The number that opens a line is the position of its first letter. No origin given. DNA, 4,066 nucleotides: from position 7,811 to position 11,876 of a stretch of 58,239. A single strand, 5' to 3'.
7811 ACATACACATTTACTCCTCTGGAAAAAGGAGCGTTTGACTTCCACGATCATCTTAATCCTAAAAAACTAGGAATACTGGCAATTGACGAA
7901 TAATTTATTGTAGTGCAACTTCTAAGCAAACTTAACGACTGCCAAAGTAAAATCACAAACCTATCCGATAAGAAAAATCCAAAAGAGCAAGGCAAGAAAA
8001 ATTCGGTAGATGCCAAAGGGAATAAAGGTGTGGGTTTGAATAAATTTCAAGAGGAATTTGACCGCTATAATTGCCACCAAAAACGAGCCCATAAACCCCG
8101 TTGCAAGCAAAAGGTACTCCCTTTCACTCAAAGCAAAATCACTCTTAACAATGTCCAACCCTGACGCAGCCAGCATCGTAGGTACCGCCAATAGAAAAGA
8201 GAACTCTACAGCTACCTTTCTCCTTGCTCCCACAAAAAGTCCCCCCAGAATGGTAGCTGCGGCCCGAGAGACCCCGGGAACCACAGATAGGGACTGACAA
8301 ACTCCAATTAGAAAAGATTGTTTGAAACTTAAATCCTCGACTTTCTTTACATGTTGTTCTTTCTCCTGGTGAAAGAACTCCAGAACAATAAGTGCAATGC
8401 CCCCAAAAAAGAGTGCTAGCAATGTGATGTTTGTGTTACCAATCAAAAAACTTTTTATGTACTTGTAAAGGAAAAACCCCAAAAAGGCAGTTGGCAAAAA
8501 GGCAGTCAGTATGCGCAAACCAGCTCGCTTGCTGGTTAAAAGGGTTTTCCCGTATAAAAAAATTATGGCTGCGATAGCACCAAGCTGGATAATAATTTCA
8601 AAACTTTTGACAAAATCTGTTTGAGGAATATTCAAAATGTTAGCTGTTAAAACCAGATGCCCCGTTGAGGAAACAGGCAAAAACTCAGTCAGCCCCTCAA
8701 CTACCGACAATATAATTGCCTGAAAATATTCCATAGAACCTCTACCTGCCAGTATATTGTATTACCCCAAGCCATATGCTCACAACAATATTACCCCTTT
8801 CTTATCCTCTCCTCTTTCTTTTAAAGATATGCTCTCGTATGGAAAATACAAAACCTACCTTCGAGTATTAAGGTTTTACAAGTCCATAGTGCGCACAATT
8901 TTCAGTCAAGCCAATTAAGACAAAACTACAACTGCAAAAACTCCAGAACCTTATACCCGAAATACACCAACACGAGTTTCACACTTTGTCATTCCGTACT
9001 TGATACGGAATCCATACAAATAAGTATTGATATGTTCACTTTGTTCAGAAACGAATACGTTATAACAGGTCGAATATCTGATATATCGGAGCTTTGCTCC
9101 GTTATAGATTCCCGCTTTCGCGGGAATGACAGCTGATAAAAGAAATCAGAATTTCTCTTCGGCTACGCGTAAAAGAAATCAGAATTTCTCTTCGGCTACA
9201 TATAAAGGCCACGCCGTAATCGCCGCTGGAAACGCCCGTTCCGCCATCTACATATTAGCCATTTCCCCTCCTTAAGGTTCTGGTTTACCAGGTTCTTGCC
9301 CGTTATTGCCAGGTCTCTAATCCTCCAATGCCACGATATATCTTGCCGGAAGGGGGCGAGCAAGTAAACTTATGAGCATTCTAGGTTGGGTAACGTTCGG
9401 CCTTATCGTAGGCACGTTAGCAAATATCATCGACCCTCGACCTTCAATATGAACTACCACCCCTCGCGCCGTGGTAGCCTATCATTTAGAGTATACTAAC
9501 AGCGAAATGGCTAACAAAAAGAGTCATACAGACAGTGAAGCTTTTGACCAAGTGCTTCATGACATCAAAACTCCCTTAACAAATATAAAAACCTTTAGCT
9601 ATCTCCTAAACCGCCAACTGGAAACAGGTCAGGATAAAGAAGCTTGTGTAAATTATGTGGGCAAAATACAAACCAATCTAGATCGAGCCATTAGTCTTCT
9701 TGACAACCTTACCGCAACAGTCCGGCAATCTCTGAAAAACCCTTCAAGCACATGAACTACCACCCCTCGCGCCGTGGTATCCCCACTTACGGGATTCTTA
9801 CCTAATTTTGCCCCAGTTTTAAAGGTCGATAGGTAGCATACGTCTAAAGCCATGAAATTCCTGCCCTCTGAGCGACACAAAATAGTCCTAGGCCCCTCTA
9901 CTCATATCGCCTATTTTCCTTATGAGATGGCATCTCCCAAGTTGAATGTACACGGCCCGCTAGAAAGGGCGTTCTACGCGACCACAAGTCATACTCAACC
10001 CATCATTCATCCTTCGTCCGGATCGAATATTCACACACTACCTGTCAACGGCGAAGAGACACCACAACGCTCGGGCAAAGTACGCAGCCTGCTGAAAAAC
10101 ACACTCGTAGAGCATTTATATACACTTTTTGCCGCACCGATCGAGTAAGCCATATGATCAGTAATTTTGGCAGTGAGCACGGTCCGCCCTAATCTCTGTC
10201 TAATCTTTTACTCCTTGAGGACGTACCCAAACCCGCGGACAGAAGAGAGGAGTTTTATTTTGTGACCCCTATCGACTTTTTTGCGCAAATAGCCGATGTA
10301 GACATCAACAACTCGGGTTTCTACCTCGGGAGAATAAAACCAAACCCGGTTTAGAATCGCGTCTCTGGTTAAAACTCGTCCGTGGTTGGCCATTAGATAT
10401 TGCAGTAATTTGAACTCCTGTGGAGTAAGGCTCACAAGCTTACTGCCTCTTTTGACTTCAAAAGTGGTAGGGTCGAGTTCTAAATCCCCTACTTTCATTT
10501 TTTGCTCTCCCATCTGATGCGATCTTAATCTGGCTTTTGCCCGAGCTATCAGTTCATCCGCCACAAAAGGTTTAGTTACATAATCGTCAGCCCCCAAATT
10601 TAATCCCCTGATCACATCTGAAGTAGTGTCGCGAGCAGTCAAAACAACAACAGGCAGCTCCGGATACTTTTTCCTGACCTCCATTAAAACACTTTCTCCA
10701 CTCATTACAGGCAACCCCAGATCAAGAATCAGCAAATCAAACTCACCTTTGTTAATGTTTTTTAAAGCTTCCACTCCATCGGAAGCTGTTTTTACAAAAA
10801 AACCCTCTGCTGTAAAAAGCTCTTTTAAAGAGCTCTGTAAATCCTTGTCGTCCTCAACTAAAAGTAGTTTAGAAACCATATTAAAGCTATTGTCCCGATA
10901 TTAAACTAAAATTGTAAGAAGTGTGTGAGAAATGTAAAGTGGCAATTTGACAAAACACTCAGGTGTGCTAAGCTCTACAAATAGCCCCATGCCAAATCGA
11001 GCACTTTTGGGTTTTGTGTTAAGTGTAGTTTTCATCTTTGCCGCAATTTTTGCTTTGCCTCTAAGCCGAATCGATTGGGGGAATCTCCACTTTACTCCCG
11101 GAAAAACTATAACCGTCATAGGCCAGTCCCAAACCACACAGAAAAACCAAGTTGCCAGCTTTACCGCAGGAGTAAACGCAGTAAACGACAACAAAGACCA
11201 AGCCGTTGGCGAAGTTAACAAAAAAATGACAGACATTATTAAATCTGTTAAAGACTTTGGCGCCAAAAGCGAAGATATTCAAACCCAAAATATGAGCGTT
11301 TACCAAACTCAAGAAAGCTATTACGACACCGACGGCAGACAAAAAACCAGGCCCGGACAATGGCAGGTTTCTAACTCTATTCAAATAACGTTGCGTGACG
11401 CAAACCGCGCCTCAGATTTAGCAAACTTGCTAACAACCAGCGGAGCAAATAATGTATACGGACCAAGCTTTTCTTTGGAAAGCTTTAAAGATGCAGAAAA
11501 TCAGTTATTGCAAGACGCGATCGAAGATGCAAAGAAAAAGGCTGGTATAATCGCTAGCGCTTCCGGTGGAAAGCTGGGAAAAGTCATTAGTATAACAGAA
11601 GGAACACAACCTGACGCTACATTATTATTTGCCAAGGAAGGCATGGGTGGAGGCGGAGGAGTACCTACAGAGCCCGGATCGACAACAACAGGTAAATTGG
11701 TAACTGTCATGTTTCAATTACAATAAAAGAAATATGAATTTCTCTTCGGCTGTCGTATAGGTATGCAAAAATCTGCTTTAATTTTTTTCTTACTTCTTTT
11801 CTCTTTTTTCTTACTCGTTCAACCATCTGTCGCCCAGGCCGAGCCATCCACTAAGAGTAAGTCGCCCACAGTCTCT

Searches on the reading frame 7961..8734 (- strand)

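Call 64: search_protein_families(library=pfam, proteins=[window:7961-8734:-], max_evalue=0.0001)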
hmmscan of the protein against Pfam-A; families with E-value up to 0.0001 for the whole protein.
window:7961-8734:- (257 aa): 1 family
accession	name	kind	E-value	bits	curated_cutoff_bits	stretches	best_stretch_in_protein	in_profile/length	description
PF02673.24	BacA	-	6.2e-68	229.7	33.4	1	6-249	1-256/257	Bacitracin resistance protein BacA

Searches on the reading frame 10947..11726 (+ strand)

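Call 64: search_protein_families(library=pfam, proteins=[window:10947-11726:+], max_evalue=0.0001)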
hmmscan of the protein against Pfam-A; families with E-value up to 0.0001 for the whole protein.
window:10947-11726:+ (259 aa): 1 family
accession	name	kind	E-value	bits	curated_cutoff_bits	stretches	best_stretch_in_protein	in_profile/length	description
PF04402.19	SIMPL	-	6.1e-37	128.3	25.2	1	55-255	1-204/205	Protein of unknown function (DUF541)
